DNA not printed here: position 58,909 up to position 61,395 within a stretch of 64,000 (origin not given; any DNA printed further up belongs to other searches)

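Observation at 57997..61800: Cupin sugar isomerase + unusually short glycyl-radical enzyme + activase: candidate undescribed radical sugar pathway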

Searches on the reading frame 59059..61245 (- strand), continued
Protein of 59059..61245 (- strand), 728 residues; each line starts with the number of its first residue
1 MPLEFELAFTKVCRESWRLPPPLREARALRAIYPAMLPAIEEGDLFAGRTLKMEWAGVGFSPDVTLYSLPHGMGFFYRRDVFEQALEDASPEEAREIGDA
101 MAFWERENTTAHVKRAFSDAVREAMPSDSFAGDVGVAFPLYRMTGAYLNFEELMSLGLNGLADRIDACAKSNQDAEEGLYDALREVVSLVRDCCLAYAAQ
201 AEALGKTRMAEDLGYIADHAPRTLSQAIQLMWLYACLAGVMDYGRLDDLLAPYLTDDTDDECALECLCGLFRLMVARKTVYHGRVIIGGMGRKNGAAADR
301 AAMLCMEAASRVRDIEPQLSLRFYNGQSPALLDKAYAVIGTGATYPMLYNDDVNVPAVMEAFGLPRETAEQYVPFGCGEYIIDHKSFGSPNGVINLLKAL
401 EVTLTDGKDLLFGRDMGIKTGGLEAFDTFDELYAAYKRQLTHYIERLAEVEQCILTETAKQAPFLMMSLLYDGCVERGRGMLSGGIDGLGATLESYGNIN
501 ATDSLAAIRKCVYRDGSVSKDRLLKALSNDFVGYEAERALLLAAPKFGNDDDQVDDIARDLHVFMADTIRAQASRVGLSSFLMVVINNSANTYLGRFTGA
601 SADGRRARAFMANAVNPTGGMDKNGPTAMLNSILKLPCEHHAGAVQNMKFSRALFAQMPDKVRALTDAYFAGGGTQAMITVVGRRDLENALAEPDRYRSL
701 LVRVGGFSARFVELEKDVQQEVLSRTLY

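Call 56: search_protein_families(library=ncbifam, proteins=[L092:14091-15020:+, L084:13169-14095:+, L086:248-1144:+, L086:7999-8937:+, L084:14198-15100:-, L086:7253-7936:+, L086:4241-4657:+, L092:13091-14068:+, L092:16424-17266:-, L087:6914-7909:-], max_evalue=1e-10)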
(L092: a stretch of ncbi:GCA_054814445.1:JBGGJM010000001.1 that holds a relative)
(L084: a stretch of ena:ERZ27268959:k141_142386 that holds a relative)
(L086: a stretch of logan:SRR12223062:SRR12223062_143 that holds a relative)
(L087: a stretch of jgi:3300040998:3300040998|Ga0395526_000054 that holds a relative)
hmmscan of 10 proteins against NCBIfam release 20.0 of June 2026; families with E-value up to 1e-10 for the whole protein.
L092:14091-15020:+ (309 aa): 20 families
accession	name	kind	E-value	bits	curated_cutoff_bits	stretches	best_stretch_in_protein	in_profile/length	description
TIGR02152.1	D_ribokin_bact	equivalog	8.9e-95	317.4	299.65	1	5-301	1-297/298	ribokinase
NF008353.0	PRK11142.1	equivalog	1.7e-84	283.9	341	1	3-307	3-306/307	ribokinase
NF053626.1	RibKinHalex1628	equivalog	1.7e-31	109.9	330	1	9-305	8-292/293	ATP-dependent ribose-1-phosphate kinase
TIGR04382.1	myo_inos_iolC_N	equivalog_domain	5.1e-31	108.1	300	1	30-304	24-309/309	5-dehydro-2-deoxygluconokinase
TIGR03168.1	1-PFK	subfamily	1.9e-29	102.6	216.4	1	13-291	10-288/305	hexose kinase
TIGR03828.1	pfkB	equivalog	3.1e-27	95.4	292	1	13-291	10-288/305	1-phosphofructokinase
NF006957.1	PRK09434.1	equivalog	1.5e-24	87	450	1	37-297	25-299/302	fructokinase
NF049991.1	TagKinase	equivalog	1.5e-22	79.8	420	1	50-307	52-318/321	tagatose kinase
TIGR02198.1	rfaE_dom_I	equivalog_domain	1.6e-17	63.6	345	1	154-285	168-297/315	D-glycero-beta-D-manno-heptose-7-phosphate kinase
NF041134.1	R1P_kin_Thcocales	equivalog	2.8e-16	59.8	500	1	8-294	6-272/291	ADP-dependent ribose-1-phosphate kinase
NF040938.1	KDG_KDGal_kin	equivalog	6.8e-16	58.2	400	1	202-305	201-304/305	bifunctional 2-dehydro-3-deoxygluconokinase/2-dehydro-3-deoxygalactonokinase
NF007321.0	PRK09813.1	equivalog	1.3e-15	57.6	247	1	36-279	21-249/261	fructoselysine 6-kinase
NF041320.1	pfkB_Halo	equivalog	1.5e-14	54.1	400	1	180-280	172-272/302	1-phosphofructokinase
NF007068.0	PRK09513.1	equivalog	3.2e-14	52.9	432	1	13-284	14-285/312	1-phosphofructokinase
TIGR00097.1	HMP-P_kinase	equivalog_domain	1.6e-13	50.5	204.95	1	149-279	98-232/254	bifunctional hydroxymethylpyrimidine kinase/phosphomethylpyrimidine kinase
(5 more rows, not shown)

L084:13169-14095:+ (308 aa): 18 families
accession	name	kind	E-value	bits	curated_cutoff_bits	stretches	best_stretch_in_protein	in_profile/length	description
TIGR02152.1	D_ribokin_bact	equivalog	2.2e-96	322.7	299.65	1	5-298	2-297/298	ribokinase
NF008353.0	PRK11142.1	equivalog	1.2e-82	277.9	341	1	1-301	2-303/307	ribokinase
NF053626.1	RibKinHalex1628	equivalog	6.6e-32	111.2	330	1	2-301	2-291/293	ATP-dependent ribose-1-phosphate kinase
TIGR04382.1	myo_inos_iolC_N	equivalog_domain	3.4e-30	105.4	300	1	172-300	183-308/309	5-dehydro-2-deoxygluconokinase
TIGR03168.1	1-PFK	subfamily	1.1e-28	100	216.4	1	12-299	10-297/305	hexose kinase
TIGR03828.1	pfkB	equivalog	2.9e-26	92.2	292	1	12-296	10-294/305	1-phosphofructokinase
NF041134.1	R1P_kin_Thcocales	equivalog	2.1e-25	89.7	500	1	6-298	5-279/291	ADP-dependent ribose-1-phosphate kinase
NF049991.1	TagKinase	equivalog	3.3e-25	88.5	420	1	48-303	51-317/321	tagatose kinase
TIGR02198.1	rfaE_dom_I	equivalog_domain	7e-24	84.5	345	1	146-289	162-304/315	D-glycero-beta-D-manno-heptose-7-phosphate kinase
NF006957.1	PRK09434.1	equivalog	1.4e-23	83.9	450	1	35-295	24-300/302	fructokinase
NF040938.1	KDG_KDGal_kin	equivalog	2.6e-23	82.6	400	1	201-301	203-303/305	bifunctional 2-dehydro-3-deoxygluconokinase/2-dehydro-3-deoxygalactonokinase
NF008454.0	PRK11316.1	equivalog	2.4e-19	69.3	521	1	143-291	157-304/475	bifunctional D-glycero-beta-D-manno-heptose-7-phosphate kinase/D-glycero-beta-D-manno-heptose 1-phosphate adenylyltransferase HldE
NF041320.1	pfkB_Halo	equivalog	2.3e-16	60.1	400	1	12-299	11-292/302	1-phosphofructokinase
NF007355.0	PRK09850.1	equivalog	4.5e-16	58.8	540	1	5-283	8-288/313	pseudouridine kinase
NF047869.1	myo_kin_aldol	exception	1.4e-13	50.1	600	0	31-102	32-103/586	bifunctional 5-dehydro-2-deoxygluconokinase/5-dehydro-2-deoxyphosphogluconate aldolase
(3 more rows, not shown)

L086:248-1144:+ (298 aa): 12 families
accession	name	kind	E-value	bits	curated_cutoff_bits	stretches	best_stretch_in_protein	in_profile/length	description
TIGR02152.1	D_ribokin_bact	equivalog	5.8e-71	239.3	299.65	1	5-290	3-297/298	ribokinase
NF008353.0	PRK11142.1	equivalog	9.1e-57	192.9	341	1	2-291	4-301/307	ribokinase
NF053626.1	RibKinHalex1628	equivalog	5.9e-25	88.4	330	1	2-289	3-287/293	ATP-dependent ribose-1-phosphate kinase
TIGR03168.1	1-PFK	subfamily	4.1e-21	75.2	216.4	1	11-280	10-288/305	hexose kinase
TIGR03828.1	pfkB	equivalog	5.9e-21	74.8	292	1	11-282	10-291/305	1-phosphofructokinase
NF041134.1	R1P_kin_Thcocales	equivalog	1e-19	71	500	1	2-293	2-282/291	ADP-dependent ribose-1-phosphate kinase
TIGR04382.1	myo_inos_iolC_N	equivalog_domain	3e-19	69.4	300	1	169-291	185-307/309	5-dehydro-2-deoxygluconokinase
NF040938.1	KDG_KDGal_kin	equivalog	8.3e-17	61.2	400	1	165-290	176-300/305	bifunctional 2-dehydro-3-deoxygluconokinase/2-dehydro-3-deoxygalactonokinase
NF006957.1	PRK09434.1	equivalog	1.1e-13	51.4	450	0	172-288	179-301/302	fructokinase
NF041332.1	KDG_KDGal_kin_Halo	equivalog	2.2e-13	50.3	440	1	162-276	180-294/320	bifunctional 2-dehydro-3-deoxygluconokinase/2-dehydro-3-deoxygalactonokinase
NF007321.0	PRK09813.1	equivalog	3.4e-13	49.7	247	1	34-279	21-260/261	fructoselysine 6-kinase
TIGR02198.1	rfaE_dom_I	equivalog_domain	9.7e-11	41.3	345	0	179-281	197-304/315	D-glycero-beta-D-manno-heptose-7-phosphate kinase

L086:7999-8937:+ (312 aa): 10 families
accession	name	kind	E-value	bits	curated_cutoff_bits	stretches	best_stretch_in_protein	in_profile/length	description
NF007251.0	PRK09698.1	equivalog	5.8e-98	327.9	253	1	4-301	6-301/304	allose kinase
TIGR00744.1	ROK_glcA_fam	subfamily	5.7e-32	111.2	260.35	1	7-220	1-213/318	ROK family glucokinase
NF003461.0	PRK05082.1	subfamily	2.9e-25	89.2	283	1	7-295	4-285/291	N-acetylmannosamine kinase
NF047821.1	NactlManKinNanK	equivalog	1e-24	87.6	450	1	6-295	3-285/288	N-acetylmannosamine kinase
NF009835.0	PRK13310.1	equivalog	5.1e-24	85.1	380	1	7-259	3-266/303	N-acetylglucosamine kinase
NF047937.1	TransRegNagC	equivalog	5.9e-21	75.1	650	1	39-252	113-341/399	DNA-binding transcriptional regulator NagC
NF042998.1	bglucokin_BglK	equivalog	1.1e-20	74.1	550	1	8-260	5-256/291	beta-glucoside kinase BglK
NF007108.0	PRK09557.1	equivalog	4.2e-16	59.1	443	1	7-257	4-264/303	fructokinase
NF049930.1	TransRegMlc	equivalog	8.3e-16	58.3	530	1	39-205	119-285/405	sugar metabolism global transcriptional regulator Mlc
NF045551.1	GK_Pyrobac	equivalog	5.8e-14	52.1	500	1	7-248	3-235/294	ATP-dependent glucokinase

L084:14198-15100:- (300 aa): 11 families
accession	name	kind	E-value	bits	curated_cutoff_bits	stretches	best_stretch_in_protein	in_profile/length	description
NF007251.0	PRK09698.1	equivalog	2.7e-97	325.7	253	1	2-294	4-295/304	allose kinase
TIGR00744.1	ROK_glcA_fam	subfamily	3e-32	112.1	260.35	1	7-210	1-204/318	ROK family glucokinase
NF009835.0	PRK13310.1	equivalog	2.1e-26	93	380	1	7-256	3-264/303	N-acetylglucosamine kinase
NF007108.0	PRK09557.1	equivalog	1.1e-21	77.4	443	1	6-252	3-260/303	fructokinase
NF003461.0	PRK05082.1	subfamily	5.7e-21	75.1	283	1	6-294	3-285/291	N-acetylmannosamine kinase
NF042998.1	bglucokin_BglK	equivalog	1.3e-20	73.8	550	1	9-294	6-284/291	beta-glucoside kinase BglK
NF047821.1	NactlManKinNanK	equivalog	3.3e-20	72.8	450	1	6-293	3-284/288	N-acetylmannosamine kinase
NF047937.1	TransRegNagC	equivalog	1.4e-17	64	650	1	7-194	82-269/399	DNA-binding transcriptional regulator NagC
NF045551.1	GK_Pyrobac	equivalog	6.2e-17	61.8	500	1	7-289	3-274/294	ATP-dependent glucokinase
NF009836.0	PRK13311.1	equivalog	5.3e-15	55.3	551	1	7-213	3-216/256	N-acetyl-D-glucosamine kinase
NF049930.1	TransRegMlc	equivalog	3e-14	53.2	530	1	64-197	146-278/405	sugar metabolism global transcriptional regulator Mlc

L086:7253-7936:+ (227 aa): 5 families
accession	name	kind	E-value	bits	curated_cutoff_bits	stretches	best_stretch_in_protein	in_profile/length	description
NF007266.0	PRK09722.1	equivalog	5.6e-91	304.1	271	1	4-223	3-222/230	D-allulose 6-phosphate 3-epimerase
TIGR01163.1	rpe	equivalog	1.3e-53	181.5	212.6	1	7-215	3-209/211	ribulose-phosphate 3-epimerase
NF004076.0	PRK05581.1-4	subfamily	1.9e-48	164.7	165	1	7-199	8-200/221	ribulose-phosphate 3-epimerase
NF005944.0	PRK08005.1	equivalog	1.4e-23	83.3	376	1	7-200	4-193/210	ribulose-phosphate 3 epimerase family protein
NF005986.0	PRK08091.1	equivalog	2.7e-16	60.2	264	1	9-198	18-207/229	ribulose-phosphate 3-epimerase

L086:4241-4657:+ (138 aa): 11 families
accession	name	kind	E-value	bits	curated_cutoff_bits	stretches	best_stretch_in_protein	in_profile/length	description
TIGR01120.1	rpiB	equivalog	2.2e-57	193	138.65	1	3-135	11-143/143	ribose 5-phosphate isomerase B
NF004051.0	PRK05571.1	subfamily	3.6e-53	179.3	135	1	2-136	12-147/149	ribose-5-phosphate isomerase B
TIGR00689.1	rpiB_lacA_lacB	subfamily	1.9e-51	173.7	88.3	1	3-136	10-144/145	RpiB/LacA/LacB family sugar-phosphate isomerase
NF006381.0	PRK08622.1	equivalog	1e-39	136.1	234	1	4-136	13-146/171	galactose-6-phosphate isomerase subunit LacB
TIGR02133.1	RPI_actino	equivalog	3.6e-38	130.7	168.2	1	4-136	13-147/148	ribose-5-phosphate isomerase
NF051858.1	EryPhIsonDerIRhiz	equivalog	4.5e-32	111.2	240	1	9-137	18-149/150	D-erythrulose-4-phosphate isomerase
TIGR01119.1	lacB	equivalog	9.6e-32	110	312.55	1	4-136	13-143/171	galactose-6-phosphate isomerase subunit LacB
NF009258.0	PRK12615.1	equivalog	3.3e-29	101.9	325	1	4-135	13-145/171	galactose-6-phosphate isomerase subunit LacB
NF006380.0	PRK08621.1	equivalog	8.2e-27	94.3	164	1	3-132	12-139/142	galactose-6-phosphate isomerase subunit LacA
NF009257.0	PRK12613.1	equivalog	1.4e-21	77.1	243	1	4-133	13-139/141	galactose-6-phosphate isomerase subunit LacA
TIGR01118.1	lacA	equivalog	1.3e-20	74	181.1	1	5-132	14-139/141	galactose-6-phosphate isomerase subunit LacA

L092:13091-14068:+ (325 aa): 0 families

L092:16424-17266:- (280 aa): 4 families
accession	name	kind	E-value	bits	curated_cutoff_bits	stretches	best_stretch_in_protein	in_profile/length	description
NF008036.0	PRK10768.1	equivalog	2e-34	119.1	382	1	85-253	99-274/304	ribonucleoside hydrolase RihC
NF052221.1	UridNuclsHydUriH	equivalog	1.2e-33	116.6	450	1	88-248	102-275/310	uridine-preferring nucleoside hydrolase UriH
NF007761.0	PRK10443.1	equivalog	2.1e-31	109.2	433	1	5-252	4-280/311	pyrimidine-specific ribonucleoside hydrolase RihA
NF007417.0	PRK09955.1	equivalog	4.2e-20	71.8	459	1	1-175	1-197/313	ribosylpyrimidine nucleosidase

L087:6914-7909:- (331 aa): 6 families
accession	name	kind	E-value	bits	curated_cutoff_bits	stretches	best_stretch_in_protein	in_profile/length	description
TIGR04380.1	myo_inos_iolG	equivalog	3.4e-33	114.9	355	1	3-327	1-329/330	inositol 2-dehydrogenase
NF041392.1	XylDh_Gfo6_Halo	equivalog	2.3e-27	95.7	350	1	3-328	16-349/350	D-xylose 1-dehydrogenase Gfo6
NF040723.1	UDP-GlcNAcDh_Arch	equivalog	2.8e-25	89.5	450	1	5-321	2-301/302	UDP-N-acetylglucosamine 3-dehydrogenase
NF052479.1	LevoglcsnDh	equivalog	4.6e-21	74.9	650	1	1-210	1-216/386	levoglucosan dehydrogenase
NF008607.0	PRK11579.1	subfamily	1.1e-18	67.4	330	1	2-219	3-212/346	oxidoreductase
NF007574.0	PRK10206.1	equivalog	5.9e-17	61.7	352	1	6-257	5-246/345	oxidoreductase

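Call 65: search_protein_families(library=pfam, proteins=[L039:1280-2473:+, L007:1426-2841:-, L011:13147-13632:+, L052:4166-5098:+, L052:673-1200:+, L062:10150-11574:+, L023:9202-10293:-, L046:2908-3642:-, L028:5912-7474:+, L009:6936-7901:+], max_evalue=0.001)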
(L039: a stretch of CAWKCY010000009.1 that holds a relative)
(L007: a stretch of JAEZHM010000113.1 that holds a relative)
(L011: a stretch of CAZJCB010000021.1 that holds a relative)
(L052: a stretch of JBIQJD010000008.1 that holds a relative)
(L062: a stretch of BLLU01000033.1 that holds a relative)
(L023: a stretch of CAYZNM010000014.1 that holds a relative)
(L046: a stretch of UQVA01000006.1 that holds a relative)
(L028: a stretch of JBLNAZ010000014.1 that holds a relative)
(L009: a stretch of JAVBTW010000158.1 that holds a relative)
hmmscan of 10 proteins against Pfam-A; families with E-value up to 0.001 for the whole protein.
L039:1280-2473:+ (397 aa): 0 families

L007:1426-2841:- (471 aa): 1 family
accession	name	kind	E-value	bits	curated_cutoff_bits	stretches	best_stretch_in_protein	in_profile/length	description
PF13386.12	DsbD_2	-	9.7e-05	22.8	24.9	0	217-269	94-144/199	Cytochrome C biogenesis protein transmembrane region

L011:13147-13632:+ (161 aa): 1 family
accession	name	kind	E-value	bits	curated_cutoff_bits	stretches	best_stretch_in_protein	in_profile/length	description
PF02502.23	LacAB_rpiB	-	6.4e-56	188.6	24.7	1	14-151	1-138/138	Ribose/Galactose Isomerase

L052:4166-5098:+ (310 aa): 2 families
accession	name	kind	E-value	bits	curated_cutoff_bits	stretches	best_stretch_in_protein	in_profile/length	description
PF01436.27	NHL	-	4.2e-07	30.1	20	0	278-295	1-18/28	NHL repeat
PF17170.10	DUF5128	-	1.2e-05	25.1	22.9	0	34-103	49-121/321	6-bladed beta-propeller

L052:673-1200:+ (175 aa): 4 families
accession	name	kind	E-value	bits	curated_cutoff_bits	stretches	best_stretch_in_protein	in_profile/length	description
PF12724.12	Flavodoxin_5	-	1.6e-09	38.6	27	1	5-82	1-76/145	Flavodoxin domain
PF00258.30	Flavodoxin_1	-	4.5e-09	37.1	25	1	6-78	1-75/143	Flavodoxin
PF03358.20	FMN_red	-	3.3e-08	33.7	24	1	44-122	65-142/152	NADPH-dependent FMN reductase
PF12641.12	Flavodoxin_3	-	7.1e-07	29.6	27.5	1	5-75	1-66/160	Flavodoxin domain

L062:10150-11574:+ (474 aa): 2 families
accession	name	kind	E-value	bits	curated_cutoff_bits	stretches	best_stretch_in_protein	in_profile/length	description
PF01554.23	MatE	-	1.8e-52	177.7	24.9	2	53-213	1-160/161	MatE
PF01943.22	Polysacc_synt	-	4.7e-06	26.7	28.2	0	118-307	66-245/274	Polysaccharide biosynthesis protein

L023:9202-10293:- (363 aa): 1 family
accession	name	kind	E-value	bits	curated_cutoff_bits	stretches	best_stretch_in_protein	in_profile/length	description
PF01208.23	URO-D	-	2.8e-13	50.1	23.9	1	220-361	208-346/346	Uroporphyrinogen decarboxylase (URO-D)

L046:2908-3642:- (244 aa): 0 families

L028:5912-7474:+ (520 aa): 4 families
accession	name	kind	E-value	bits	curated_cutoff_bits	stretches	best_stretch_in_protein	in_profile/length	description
PF17159.10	MASE3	-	7.2e-83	278.1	31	1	28-251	2-226/226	Membrane-associated sensor domain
PF02518.31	HATPase_c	-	3.6e-27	95.4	26.4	1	410-517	2-107/111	Histidine kinase-, DNA gyrase B-, and HSP90-like ATPase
PF00512.31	HisKA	-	2e-07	31.4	26.9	1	301-366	2-64/66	His Kinase A (phospho-acceptor) domain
PF14501.12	HATPase_c_5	-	5.8e-06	26.6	22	1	411-506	3-91/102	GHKL domain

L009:6936-7901:+ (321 aa): 2 families
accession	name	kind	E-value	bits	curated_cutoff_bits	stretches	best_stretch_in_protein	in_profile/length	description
PF08240.17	ADH_N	-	2.3e-14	54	23.5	1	27-86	3-67/104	Alcohol dehydrogenase GroES-like domain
PF00107.32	ADH_zinc_N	-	8e-07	29.5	31.8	1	149-265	3-111/129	Zinc-binding dehydrogenase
